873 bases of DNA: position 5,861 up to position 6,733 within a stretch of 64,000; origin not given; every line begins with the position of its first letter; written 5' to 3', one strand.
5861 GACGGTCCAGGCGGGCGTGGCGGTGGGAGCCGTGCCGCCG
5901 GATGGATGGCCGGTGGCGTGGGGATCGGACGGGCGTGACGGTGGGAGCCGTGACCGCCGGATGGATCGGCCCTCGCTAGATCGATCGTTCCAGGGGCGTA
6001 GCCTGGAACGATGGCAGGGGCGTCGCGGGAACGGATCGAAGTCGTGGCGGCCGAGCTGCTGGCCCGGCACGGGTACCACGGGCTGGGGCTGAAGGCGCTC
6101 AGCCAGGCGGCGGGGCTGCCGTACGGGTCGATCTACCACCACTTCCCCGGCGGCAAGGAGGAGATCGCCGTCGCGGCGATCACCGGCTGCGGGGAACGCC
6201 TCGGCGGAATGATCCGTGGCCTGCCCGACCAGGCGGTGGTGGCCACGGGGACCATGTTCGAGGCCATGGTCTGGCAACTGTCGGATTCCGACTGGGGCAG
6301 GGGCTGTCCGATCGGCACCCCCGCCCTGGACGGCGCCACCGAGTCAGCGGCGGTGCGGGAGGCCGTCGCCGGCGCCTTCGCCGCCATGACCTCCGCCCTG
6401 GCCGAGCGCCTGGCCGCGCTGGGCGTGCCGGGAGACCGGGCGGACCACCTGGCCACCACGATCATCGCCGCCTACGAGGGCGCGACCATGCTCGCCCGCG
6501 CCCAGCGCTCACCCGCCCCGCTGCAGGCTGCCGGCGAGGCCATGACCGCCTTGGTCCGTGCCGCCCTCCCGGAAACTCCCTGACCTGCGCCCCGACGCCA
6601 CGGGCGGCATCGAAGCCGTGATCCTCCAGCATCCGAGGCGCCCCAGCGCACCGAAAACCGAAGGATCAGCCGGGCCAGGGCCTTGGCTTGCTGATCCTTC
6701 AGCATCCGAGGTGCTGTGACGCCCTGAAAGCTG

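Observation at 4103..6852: Shared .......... box upstream of three neighbouring genes flanking a TetR regulator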

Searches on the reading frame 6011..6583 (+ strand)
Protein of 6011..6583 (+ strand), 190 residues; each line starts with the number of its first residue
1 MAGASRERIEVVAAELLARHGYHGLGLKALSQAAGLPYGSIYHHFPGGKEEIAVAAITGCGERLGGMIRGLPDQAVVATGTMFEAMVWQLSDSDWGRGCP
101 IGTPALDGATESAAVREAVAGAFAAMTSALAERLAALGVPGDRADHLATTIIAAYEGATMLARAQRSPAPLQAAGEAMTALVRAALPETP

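Call 6: search_protein_families(library=pfam, proteins=[window:6011-6583:+], max_evalue=0.001)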
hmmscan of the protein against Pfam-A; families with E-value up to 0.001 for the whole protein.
window:6011-6583:+ (190 aa): 3 families
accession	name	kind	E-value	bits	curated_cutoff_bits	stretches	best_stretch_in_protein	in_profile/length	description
PF21993.1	TetR_C_13_2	-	9.1e-26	90.6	27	1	78-176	4-102/103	Transcriptional regulator LmrA/YxaF-like, C-terminal domain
PF00440.29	TetR_N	-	4.1e-11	42.9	24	1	12-55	4-46/47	Bacterial regulatory proteins, tetR family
PF16925.10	TetR_C_13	-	4.9e-08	33.8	27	1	83-177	9-108/109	Tetracyclin repressor-like, C-terminal domain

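Call 8: find_homologous_proteins(query=window:6011-6583:+, max_evalue=1e-10)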
Query window:6011-6583:+ (190 aa): 275 proteins with E <= 1e-10 among 5521 candidates; the best 120 are listed.
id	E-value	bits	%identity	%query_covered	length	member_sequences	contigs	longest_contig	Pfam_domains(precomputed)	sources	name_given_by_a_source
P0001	3.0e-114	397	100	100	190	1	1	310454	PF00440.30,PF21993.2,PF16925.11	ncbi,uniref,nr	ncbi:TetR/AcrR family transcriptional regulator [Actinomadura craniellae]|uniref:TetR/AcrR family tr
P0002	8.7e-64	233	64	98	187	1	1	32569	PF00440.30,PF21993.2,PF16925.11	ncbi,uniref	ncbi:TetR/AcrR family transcriptional regulator [Actinocorallia longicatena]|uniref:TetR/AcrR family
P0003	2.0e-63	232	63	99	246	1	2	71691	PF00440.30,PF21993.2,PF16925.11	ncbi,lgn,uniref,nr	ncbi:TetR family transcriptional regulator [Nocardia tenerifensis]|uniref:TetR family transcriptiona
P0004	1.9e-62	228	62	99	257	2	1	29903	PF00440.30,PF21993.2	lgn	-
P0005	2.7e-62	228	62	99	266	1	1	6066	PF00440.30,PF21993.2,PF16925.11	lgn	-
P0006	2.0e-61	225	61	98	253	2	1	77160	PF00440.30,PF21993.2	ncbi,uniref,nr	ncbi:TetR/AcrR family transcriptional regulator [Nocardia altamirensis]|uniref:TetR/AcrR family tran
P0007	2.8e-61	225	62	99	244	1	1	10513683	PF00440.30,PF21993.2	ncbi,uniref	ncbi:TetR/AcrR family transcriptional regulator [Nocardia sp. CA-128927]|uniref:TetR/AcrR family tra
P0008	4.7e-61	224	58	100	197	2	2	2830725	PF00440.30,PF21993.2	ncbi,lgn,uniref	ncbi:TetR/AcrR family transcriptional regulator [Nocardia sp. NPDC005978]|uniref:TetR/AcrR family tr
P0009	6.5e-61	223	60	99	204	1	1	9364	PF00440.30,PF21993.2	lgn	-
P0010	1.0e-60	223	61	99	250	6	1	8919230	PF00440.30,PF21993.2,PF16925.11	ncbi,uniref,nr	ncbi:TetR/AcrR family transcriptional regulator [Nocardia sp. CS682]|uniref:TetR/AcrR family transcr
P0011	1.4e-60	222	62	99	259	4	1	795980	PF00440.30,PF21993.2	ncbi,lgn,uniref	ncbi:TetR/AcrR family transcriptional regulator [Nocardia brasiliensis]|uniref:TetR/AcrR family tran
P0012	1.4e-60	222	61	99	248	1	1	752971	PF00440.30,PF21993.2,PF16925.11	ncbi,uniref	ncbi:TetR/AcrR family transcriptional regulator [Nocardia sp. NPDC050175]|uniref:TetR/AcrR family tr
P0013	1.9e-60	222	61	99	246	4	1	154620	PF00440.30,PF21993.2,PF16925.11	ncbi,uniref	ncbi:TetR/AcrR family transcriptional regulator [Nocardia sp. NPDC051321]|uniref:TetR/AcrR family tr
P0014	4.3e-60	221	60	99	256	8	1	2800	PF00440.30,PF21993.2,PF16925.11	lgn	-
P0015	6.0e-60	220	60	98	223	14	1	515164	PF00440.30,PF21993.2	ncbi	ncbi:TetR/AcrR family transcriptional regulator [Nocardia gipuzkoensis]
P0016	7.5e-60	220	59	98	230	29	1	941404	PF00440.30,PF21993.2,PF16925.11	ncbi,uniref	ncbi:TetR/AcrR family transcriptional regulator [Nocardia sp. NPDC047648]|uniref:TetR/AcrR family tr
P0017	9.0e-60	220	61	99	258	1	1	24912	PF00440.30,PF21993.2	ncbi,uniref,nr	ncbi:TetR/AcrR family transcriptional regulator [Nocardia brasiliensis]|uniref:TetR/AcrR family tran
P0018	9.9e-60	220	60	99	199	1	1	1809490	PF00440.30,PF21993.2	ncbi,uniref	ncbi:TetR/AcrR family transcriptional regulator [Nocardia sp. NPDC052566]|uniref:TetR/AcrR family tr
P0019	1.0e-59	220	60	98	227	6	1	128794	PF00440.30,PF21993.2,PF16925.11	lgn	-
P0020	1.1e-59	219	61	96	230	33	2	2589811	PF00440.30,PF21993.2,PF16925.11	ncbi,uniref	ncbi:TetR/AcrR family transcriptional regulator [Nocardia beijingensis]|uniref:TetR/AcrR family tran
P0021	1.3e-59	219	60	98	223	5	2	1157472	PF00440.30,PF21993.2,PF16925.11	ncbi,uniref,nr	ncbi:TetR/AcrR family transcriptional regulator [Nocardia asiatica]|uniref:TetR/AcrR family transcri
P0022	2.7e-59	218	57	100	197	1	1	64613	PF00440.30,PF21993.2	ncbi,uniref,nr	ncbi:TetR/AcrR family transcriptional regulator [Nocardia concava]|uniref:TetR/AcrR family transcrip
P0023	2.8e-59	218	59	98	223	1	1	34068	PF00440.30,PF21993.2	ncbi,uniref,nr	ncbi:TetR/AcrR family transcriptional regulator [Nocardia abscessus]|uniref:TetR/AcrR family transcr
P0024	3.3e-59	218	60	100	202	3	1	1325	PF00440.30,PF21993.2,PF16925.11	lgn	-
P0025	3.4e-59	218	60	98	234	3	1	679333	PF00440.30,PF21993.2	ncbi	ncbi:TetR/AcrR family transcriptional regulator [Nocardia sp. Marseille-Q1738]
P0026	3.5e-59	218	61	99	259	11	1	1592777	PF00440.30,PF21993.2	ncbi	ncbi:TetR/AcrR family transcriptional regulator [Nocardia brasiliensis]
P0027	3.5e-59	218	59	98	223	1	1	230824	PF00440.30,PF21993.2,PF16925.11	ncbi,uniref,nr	ncbi:TetR/AcrR family transcriptional regulator [Nocardia abscessus]|uniref:TetR/AcrR family transcr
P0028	4.4e-59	217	59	98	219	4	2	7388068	PF00440.30,PF21993.2,PF16925.11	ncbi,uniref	ncbi:TetR/AcrR family transcriptional regulator [Nocardia amamiensis]|uniref:TetR/AcrR family transc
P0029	5.2e-59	217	56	99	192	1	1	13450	PF00440.30,PF21993.2,PF16925.11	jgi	jgi:TetR/AcrR family transcriptional repressor of lmrAB and yxaGH operons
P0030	6.1e-59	217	59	99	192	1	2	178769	PF00440.30,PF21993.2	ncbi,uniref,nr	ncbi:TetR/AcrR family transcriptional regulator [Nocardia arizonensis]|uniref:TetR/AcrR family trans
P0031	6.3e-59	217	59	98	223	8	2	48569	PF00440.30,PF21993.2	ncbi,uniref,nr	ncbi:TetR/AcrR family transcriptional regulator [Nocardia abscessus]|uniref:TetR/AcrR family transcr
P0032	6.7e-59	217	57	99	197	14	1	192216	PF00440.30,PF21993.2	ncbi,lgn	ncbi:TetR/AcrR family transcriptional regulator [Nocardia sp. NPDC004123]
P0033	7.9e-59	217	59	98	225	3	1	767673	PF00440.30,PF21993.2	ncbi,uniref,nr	ncbi:TetR/AcrR family transcriptional regulator [Nocardia niwae]|uniref:TetR/AcrR family transcripti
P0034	8.6e-59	217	58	98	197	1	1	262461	PF00440.30,PF21993.2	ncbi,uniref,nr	ncbi:TetR/AcrR family transcriptional regulator [Nocardia jejuensis]|uniref:TetR/AcrR family transcr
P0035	9.3e-59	216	56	100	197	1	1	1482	PF00440.30,PF21993.2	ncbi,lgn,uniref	ncbi:TetR/AcrR family transcriptional regulator [Nocardia sp. JMUB6875]|uniref:TetR/AcrR family tran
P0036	1.2e-58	216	58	99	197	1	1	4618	PF00440.30,PF21993.2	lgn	-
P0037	1.4e-58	216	59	98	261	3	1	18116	PF00440.30,PF21993.2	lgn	-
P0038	1.8e-58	215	60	98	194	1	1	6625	PF00440.30,PF21993.2,PF16925.11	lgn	-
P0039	3.7e-58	214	59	99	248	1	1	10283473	PF00440.30,PF21993.2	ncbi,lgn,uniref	ncbi:TetR/AcrR family transcriptional regulator [Nocardia sp. NBC_01499]|uniref:TetR/AcrR family tra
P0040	5.1e-58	214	56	96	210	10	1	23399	PF00440.30,PF21993.2,PF16925.11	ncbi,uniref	ncbi:TetR/AcrR family transcriptional regulator, partial [Streptomyces sp. NPDC001282]|uniref:TetR/A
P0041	8.5e-58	213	56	99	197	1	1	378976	PF00440.30,PF21993.2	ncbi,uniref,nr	ncbi:TetR/AcrR family transcriptional regulator [Nocardia aurantiaca]|uniref:TetR family transcripti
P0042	9.8e-58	213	59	100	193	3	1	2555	PF00440.30,PF21993.2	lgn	-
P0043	1.0e-57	213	56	99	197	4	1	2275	PF00440.30,PF21993.2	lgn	-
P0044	1.0e-57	213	56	99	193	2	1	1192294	PF00440.30,PF21993.2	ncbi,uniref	ncbi:TetR/AcrR family transcriptional repressor of lmrAB and yxaGH operons [Mycobacterium sp. MAA66]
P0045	1.1e-57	213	60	97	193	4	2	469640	PF00440.30,PF21993.2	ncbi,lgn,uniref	ncbi:TetR/AcrR family transcriptional regulator [Nocardia sp. NPDC005746]|uniref:TetR/AcrR family tr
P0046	1.6e-57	212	58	99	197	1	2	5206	PF00440.30,PF21993.2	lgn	-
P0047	2.1e-57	212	57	99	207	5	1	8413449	PF00440.30,PF21993.2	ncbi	ncbi:TetR/AcrR family transcriptional regulator [Nocardia sp. IFM 10818]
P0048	2.9e-57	212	57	99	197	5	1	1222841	PF00440.30,PF21993.2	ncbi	ncbi:TetR/AcrR family transcriptional regulator [Nocardia heshunensis]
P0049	3.0e-57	211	55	99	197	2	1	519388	PF00440.30,PF21993.2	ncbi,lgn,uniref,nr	ncbi:TetR/AcrR family transcriptional regulator [Nocardia sp. 2]|uniref:TetR/AcrR family transcripti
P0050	3.6e-57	211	60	99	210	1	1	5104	PF00440.30,PF21993.2,PF16925.11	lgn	-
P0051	4.0e-57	211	58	99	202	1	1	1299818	PF00440.30,PF21993.2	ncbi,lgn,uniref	ncbi:TetR/AcrR family transcriptional regulator [Nocardia sp. NPDC050710]|uniref:TetR/AcrR family tr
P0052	4.0e-57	211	57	96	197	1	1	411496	PF00440.30,PF21993.2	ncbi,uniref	ncbi:TetR/AcrR family transcriptional regulator [Nocardia sp. NPDC059240]|uniref:TetR/AcrR family tr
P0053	4.9e-57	211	55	99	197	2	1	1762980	PF00440.30,PF21993.2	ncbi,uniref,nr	ncbi:TetR/AcrR family transcriptional regulator [Nocardia sp. CDC153]|uniref:TetR/AcrR family transc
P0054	6.3e-57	210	54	99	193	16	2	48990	PF00440.30,PF21993.2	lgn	-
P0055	8.9e-57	210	59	99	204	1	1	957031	PF00440.30,PF21993.2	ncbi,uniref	ncbi:TetR/AcrR family transcriptional regulator [Nocardia sp. GCM10030253]|uniref:TetR/AcrR family t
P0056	1.3e-56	209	60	97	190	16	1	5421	PF00440.30,PF21993.2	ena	-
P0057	1.7e-56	209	56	99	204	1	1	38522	PF00440.30,PF21993.2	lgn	-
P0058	2.3e-56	209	57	99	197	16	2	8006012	PF00440.30,PF21993.2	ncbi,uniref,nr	ncbi:TetR/AcrR family transcriptional regulator [Nocardia tengchongensis]|uniref:TetR/AcrR family tr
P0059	2.4e-56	209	55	99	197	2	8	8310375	PF00440.30,PF21993.2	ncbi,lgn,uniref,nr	ncbi:TetR/AcrR family transcriptional regulator [Nocardia seriolae]|uniref:HTH-type transcriptional 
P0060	2.4e-56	209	56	99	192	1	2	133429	PF00440.30,PF21993.2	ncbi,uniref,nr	ncbi:TetR/AcrR family transcriptional regulator [Nocardia uniformis]|uniref:TetR/AcrR family transcr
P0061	2.5e-56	208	56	99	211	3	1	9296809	PF00440.30,PF21993.2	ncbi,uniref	ncbi:TetR/AcrR family transcriptional regulator [Nocardia sp. CA-129566]|uniref:TetR/AcrR family tra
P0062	3.1e-56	208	57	99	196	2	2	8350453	PF00440.30,PF21993.2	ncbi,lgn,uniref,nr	ncbi:TetR/AcrR family transcriptional regulator [Nocardia sp. NBC_01503]|uniref:TetR/AcrR family tra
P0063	3.7e-56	208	57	99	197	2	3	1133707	PF00440.30,PF21993.2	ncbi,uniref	ncbi:TetR/AcrR family transcriptional regulator [Nocardia tengchongensis]|uniref:TetR/AcrR family tr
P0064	3.8e-56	208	55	99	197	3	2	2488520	PF00440.30,PF21993.2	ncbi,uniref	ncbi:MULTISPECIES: TetR/AcrR family transcriptional regulator [unclassified Nocardia]|uniref:TetR/Ac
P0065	4.0e-56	208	55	99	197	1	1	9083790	PF00440.30,PF21993.2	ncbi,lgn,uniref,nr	ncbi:TetR/AcrR family transcriptional regulator [Nocardia sp. NBC_01327]|uniref:TetR/AcrR family tra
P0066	5.1e-56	207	56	99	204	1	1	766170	PF00440.30,PF21993.2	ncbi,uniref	ncbi:TetR/AcrR family transcriptional regulator [Nocardia sp. NPDC020380]|uniref:TetR/AcrR family tr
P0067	5.7e-56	207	56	99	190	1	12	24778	PF00440.30,PF21993.2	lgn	-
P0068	6.5e-56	207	55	99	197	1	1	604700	PF00440.30,PF21993.2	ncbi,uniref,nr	ncbi:TetR family transcriptional regulator [Nocardia sp. SYP-A9097]|uniref:TetR/AcrR family transcri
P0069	8.0e-56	207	56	99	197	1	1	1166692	PF00440.30,PF21993.2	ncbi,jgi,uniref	ncbi:TetR/AcrR family transcriptional regulator [Nocardia sp. NPDC088792]|jgi:TetR/AcrR family trans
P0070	1.1e-55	206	58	98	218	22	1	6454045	PF00440.30,PF21993.2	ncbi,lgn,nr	ncbi:transcriptional regulator [Nocardia farcinica]|nr:transcriptional regulator [Nocardia farcinica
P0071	1.2e-55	206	57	99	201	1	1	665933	PF00440.30,PF21993.2,PF16925.11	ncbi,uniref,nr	ncbi:TetR/AcrR family transcriptional regulator [Nocardia bovistercoris]|uniref:TetR/AcrR family tra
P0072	1.7e-55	206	59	92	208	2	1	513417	PF00440.30,PF21993.2,PF16925.11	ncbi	-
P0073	1.7e-55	206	57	99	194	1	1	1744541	PF00440.30,PF21993.2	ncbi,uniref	ncbi:TetR/AcrR family transcriptional regulator [Nocardia sp. NPDC051832]|uniref:TetR/AcrR family tr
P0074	2.1e-55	205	60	93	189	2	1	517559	PF00440.30,PF21993.2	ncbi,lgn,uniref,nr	ncbi:putative HTH-type transcriptional regulator YxaF [Nocardia sp. RB56]|uniref:Putative HTH-type t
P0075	2.3e-55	205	55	99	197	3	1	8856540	PF00440.30,PF21993.2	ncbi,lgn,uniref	ncbi:TetR/AcrR family transcriptional regulator [Nocardia sp. NBC_01388]|uniref:TetR/AcrR family tra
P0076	3.2e-55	205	57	99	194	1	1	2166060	PF00440.30,PF21993.2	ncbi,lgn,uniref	ncbi:TetR/AcrR family transcriptional regulator [Nocardia sp. NPDC050712]|uniref:TetR/AcrR family tr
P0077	4.3e-54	201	54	99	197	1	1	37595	PF00440.30,PF21993.2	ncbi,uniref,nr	ncbi:TetR family transcriptional regulator [Nocardia seriolae]|uniref:TetR/AcrR family transcription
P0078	5.3e-54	201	58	99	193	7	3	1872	PF00440.30,PF21993.2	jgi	-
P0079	7.5e-54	200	55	99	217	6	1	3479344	PF00440.30,PF21993.2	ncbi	ncbi:TetR/AcrR family transcriptional regulator [Nocardia goodfellowii]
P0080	8.7e-54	200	59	96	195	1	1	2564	PF00440.30,PF21993.2,PF16925.11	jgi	jgi:TetR/AcrR family transcriptional repressor of lmrAB and yxaGH operons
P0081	1.3e-53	200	58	97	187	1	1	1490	PF00440.30,PF21993.2,PF16925.11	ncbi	-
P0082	2.3e-53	199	58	99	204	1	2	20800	PF00440.30,PF21993.2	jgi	jgi:TetR/AcrR family transcriptional repressor of lmrAB and yxaGH operons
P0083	2.3e-53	199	58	96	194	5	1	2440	PF00440.30,PF21993.2,PF16925.11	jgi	jgi:TetR/AcrR family transcriptional regulator, lmrAB and yxaGH operons repressor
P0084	2.8e-53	199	59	98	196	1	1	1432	PF00440.30,PF21993.2,PF16925.11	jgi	jgi:TetR/AcrR family transcriptional repressor of lmrAB and yxaGH operons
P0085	3.0e-53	198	57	97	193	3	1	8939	PF00440.30,PF21993.2,PF16925.11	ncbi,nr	ncbi:MAG TPA: TetR/AcrR family transcriptional regulator [Acidimicrobiales bacterium]|nr:TetR/AcrR f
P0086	4.3e-53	198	55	98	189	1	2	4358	PF00440.30,PF21993.2,PF16925.11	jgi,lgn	jgi:TetR/AcrR family transcriptional repressor of lmrAB and yxaGH operons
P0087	7.1e-53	197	55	98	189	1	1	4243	PF00440.30,PF21993.2,PF16925.11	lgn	-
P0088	8.1e-53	197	58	96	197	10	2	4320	PF00440.30,PF21993.2,PF16925.11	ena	-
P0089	1.9e-52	196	59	99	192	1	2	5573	PF00440.30,PF21993.2,PF16925.11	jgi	jgi:TetR/AcrR family transcriptional repressor of lmrAB and yxaGH operons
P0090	3.0e-52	195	58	94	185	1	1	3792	PF00440.30,PF21993.2,PF16925.11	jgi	jgi:TetR/AcrR family transcriptional repressor of lmrAB and yxaGH operons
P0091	5.4e-52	194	57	97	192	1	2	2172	PF00440.30,PF21993.2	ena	-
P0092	7.1e-52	194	58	96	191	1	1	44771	PF00440.30,PF21993.2,PF16925.11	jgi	jgi:TetR/AcrR family transcriptional repressor of lmrAB and yxaGH operons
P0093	8.8e-52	194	57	97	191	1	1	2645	PF00440.30,PF21993.2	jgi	jgi:TetR/AcrR family transcriptional regulator, lmrAB and yxaGH operons repressor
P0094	1.0e-51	193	54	98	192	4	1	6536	PF00440.30,PF21993.2,PF16925.11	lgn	-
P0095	1.2e-51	193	57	98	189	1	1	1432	PF00440.30,PF21993.2,PF16925.11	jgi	jgi:TetR/AcrR family transcriptional repressor of lmrAB and yxaGH operons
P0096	1.4e-51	193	56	96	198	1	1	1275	PF00440.30,PF21993.2,PF16925.11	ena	-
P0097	1.7e-51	193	56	98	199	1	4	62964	PF00440.30,PF21993.2,PF16925.11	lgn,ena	-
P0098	1.8e-51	193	58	96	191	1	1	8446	PF00440.30,PF21993.2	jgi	jgi:TetR/AcrR family transcriptional repressor of lmrAB and yxaGH operons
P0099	2.4e-51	192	56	97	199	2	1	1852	PF00440.30,PF21993.2,PF16925.11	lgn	-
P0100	2.4e-51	192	54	98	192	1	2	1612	PF00440.30,PF21993.2,PF16925.11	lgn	-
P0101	6.2e-51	191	57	96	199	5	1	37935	PF00440.30,PF21993.2,PF16925.11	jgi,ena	-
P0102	1.1e-50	190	55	97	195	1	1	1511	PF00440.30,PF21993.2,PF16925.11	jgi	jgi:TetR/AcrR family transcriptional repressor of lmrAB and yxaGH operons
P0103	2.3e-50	189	56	96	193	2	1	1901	PF00440.30,PF21993.2,PF16925.11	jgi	jgi:TetR/AcrR family transcriptional repressor of lmrAB and yxaGH operons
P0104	2.4e-50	189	57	98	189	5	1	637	PF00440.30,PF21993.2,PF16925.11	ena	-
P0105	2.4e-50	189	54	98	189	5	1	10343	PF00440.30,PF21993.2,PF16925.11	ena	-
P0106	2.5e-50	189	54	97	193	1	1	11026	PF00440.30,PF21993.2,PF16925.11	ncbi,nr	ncbi:MAG TPA: TetR/AcrR family transcriptional regulator [Acidimicrobiales bacterium]|nr:TetR/AcrR f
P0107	1.2e-49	187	54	98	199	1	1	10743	PF00440.30,PF21993.2,PF16925.11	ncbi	-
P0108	1.4e-49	187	54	99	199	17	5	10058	PF00440.30,PF21993.2,PF16925.11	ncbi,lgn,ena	-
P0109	3.8e-49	185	58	94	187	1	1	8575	PF00440.30,PF21993.2,PF16925.11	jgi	jgi:TetR/AcrR family transcriptional repressor of lmrAB and yxaGH operons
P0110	5.8e-49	184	57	97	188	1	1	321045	PF00440.30,PF21993.2,PF16925.11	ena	-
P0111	7.7e-49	184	54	95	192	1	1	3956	PF00440.30,PF21993.2,PF16925.11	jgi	jgi:TetR/AcrR family transcriptional repressor of lmrAB and yxaGH operons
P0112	1.0e-48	184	55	97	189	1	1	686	PF00440.30,PF21993.2,PF16925.11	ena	-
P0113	1.1e-48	184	54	96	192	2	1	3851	PF00440.30,PF21993.2,PF16925.11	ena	-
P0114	1.2e-48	183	55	97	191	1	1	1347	PF00440.30,PF21993.2,PF16925.11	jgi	jgi:TetR/AcrR family transcriptional repressor of lmrAB and yxaGH operons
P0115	2.5e-48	182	54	98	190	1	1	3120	PF00440.30,PF21993.2,PF16925.11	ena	-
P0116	2.6e-48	182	55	97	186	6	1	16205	PF00440.30,PF21993.2,PF16925.11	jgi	jgi:TetR/AcrR family transcriptional repressor of lmrAB and yxaGH operons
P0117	5.8e-48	181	53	98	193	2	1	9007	PF00440.30,PF21993.2,PF16925.11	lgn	-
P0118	6.3e-48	181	53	95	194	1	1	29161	PF00440.30,PF21993.2,PF16925.11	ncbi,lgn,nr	ncbi:MAG: putative HTH-type transcriptional regulator YxaF [Ilumatobacteraceae bacterium]|nr:putativ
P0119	6.4e-48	181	55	98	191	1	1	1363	PF00440.30,PF21993.2,PF16925.11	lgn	-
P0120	8.9e-48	181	53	99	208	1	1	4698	PF00440.30,PF21993.2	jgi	-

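Call 10: find_encoding_contigs(protein=P0002, flank=6000, max_places=3)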
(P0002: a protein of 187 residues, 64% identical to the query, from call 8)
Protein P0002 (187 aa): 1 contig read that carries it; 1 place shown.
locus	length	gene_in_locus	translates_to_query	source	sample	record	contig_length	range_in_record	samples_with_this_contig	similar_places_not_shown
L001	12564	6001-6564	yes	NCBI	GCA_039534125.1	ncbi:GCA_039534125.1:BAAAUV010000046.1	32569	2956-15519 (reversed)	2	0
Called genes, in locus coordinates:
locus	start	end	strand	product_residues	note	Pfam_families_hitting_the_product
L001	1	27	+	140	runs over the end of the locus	PF01479:S4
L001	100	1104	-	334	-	PF00296:Bac_luciferase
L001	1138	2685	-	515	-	PF00553:CBM_2, PF00041:fn3 (weak)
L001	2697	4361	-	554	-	PF02018:CBM_4_9, PF00041:fn3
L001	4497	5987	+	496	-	PF04107:GCS2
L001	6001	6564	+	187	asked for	PF00440:TetR_N, PF16925:TetR_C_13 (weak), PF21993:TetR_C_13_2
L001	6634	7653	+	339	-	PF08240:ADH_N, PF00107:ADH_zinc_N (weak)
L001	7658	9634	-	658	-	-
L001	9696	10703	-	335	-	PF13404:HTH_AsnC-type, PF13412:HTH_24 (weak), PF13545:HTH_Crp_2 (faint), PF22451:NirdL-like_HTH (faint), PF13404:HTH_AsnC-type, PF13412:HTH_24, PF22482:AsnC_trans_reg_3 (weak), PF01037:AsnC_trans_reg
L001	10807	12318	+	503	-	PF07690:MFS_1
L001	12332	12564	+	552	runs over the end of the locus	PF00069:Pkinase, PF07714:PK_Tyr_Ser-Thr, PF01636:APH (faint)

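Call 11: find_encoding_contigs(protein=P0008, flank=6000, max_places=3)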
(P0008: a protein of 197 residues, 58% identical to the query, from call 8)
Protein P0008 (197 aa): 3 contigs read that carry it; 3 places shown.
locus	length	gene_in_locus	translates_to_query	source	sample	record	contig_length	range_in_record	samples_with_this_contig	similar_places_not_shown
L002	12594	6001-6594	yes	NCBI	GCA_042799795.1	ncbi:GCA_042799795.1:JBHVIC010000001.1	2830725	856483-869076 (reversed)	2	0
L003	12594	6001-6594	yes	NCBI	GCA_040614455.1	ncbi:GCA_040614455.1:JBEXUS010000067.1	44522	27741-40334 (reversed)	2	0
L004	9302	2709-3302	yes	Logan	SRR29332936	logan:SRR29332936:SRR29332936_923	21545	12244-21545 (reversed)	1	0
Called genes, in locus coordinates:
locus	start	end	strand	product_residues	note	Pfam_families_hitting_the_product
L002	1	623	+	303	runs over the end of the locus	PF00903:Glyoxalase (faint), PF06983:3-dmu-9_3-mt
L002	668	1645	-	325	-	PF02628:COX15-CtaA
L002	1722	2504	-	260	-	PF01061:ABC2_membrane, PF12698:ABC2_membrane_3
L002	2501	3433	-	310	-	PF00005:ABC_tran, PF13304:AAA_21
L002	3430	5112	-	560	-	PF26314:MptA_B_family, PF27547:MptB_C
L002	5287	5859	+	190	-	PF05685:Uma2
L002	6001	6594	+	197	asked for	PF00440:TetR_N, PF21993:TetR_C_13_2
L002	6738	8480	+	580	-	PF02776:TPP_enzyme_N, PF00205:TPP_enzyme_M, PF02775:TPP_enzyme_C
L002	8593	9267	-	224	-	PF11139:SfLAP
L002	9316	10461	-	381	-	PF01266:DAO (faint), PF05199:GMC_oxred_C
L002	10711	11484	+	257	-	PF12840:HTH_20 (faint), PF13412:HTH_24 (weak)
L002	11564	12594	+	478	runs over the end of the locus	PF19295:SufBD_N, PF01458:SUFBD_core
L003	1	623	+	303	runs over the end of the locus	PF00903:Glyoxalase (faint), PF06983:3-dmu-9_3-mt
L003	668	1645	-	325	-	PF02628:COX15-CtaA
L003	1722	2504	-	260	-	PF01061:ABC2_membrane, PF12698:ABC2_membrane_3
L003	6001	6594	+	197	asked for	PF00440:TetR_N, PF21993:TetR_C_13_2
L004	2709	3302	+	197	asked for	PF00440:TetR_N, PF21993:TetR_C_13_2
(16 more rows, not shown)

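Call 55: search_protein_families(library=ncbifam, proteins=[window:6011-6583:+], max_evalue=0.00001)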
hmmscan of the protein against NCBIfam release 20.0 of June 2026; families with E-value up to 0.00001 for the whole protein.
window:6011-6583:+ (190 aa): 4 families
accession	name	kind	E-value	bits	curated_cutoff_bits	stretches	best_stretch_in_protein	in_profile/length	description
NF041196.1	ScbR_bind_reg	equivalog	3.6e-09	37.1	150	1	5-182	7-185/191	ScbR family autoregulator-binding transcription factor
NF058643.1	TranRegCurRPseudo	equivalog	2.9e-08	33.6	300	0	12-46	15-49/193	TetR family transcriptional repressor CurR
NF050111.1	TransRegSACE7040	equivalog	7.1e-08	32.6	250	1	6-74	3-70/186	SACE_7040 family transcriptional regulator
NF051457.1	acryl_TF_AcuR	equivalog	2.1e-07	30.4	247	1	11-174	24-195/204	acrylate utilization transcriptional regulator AcuR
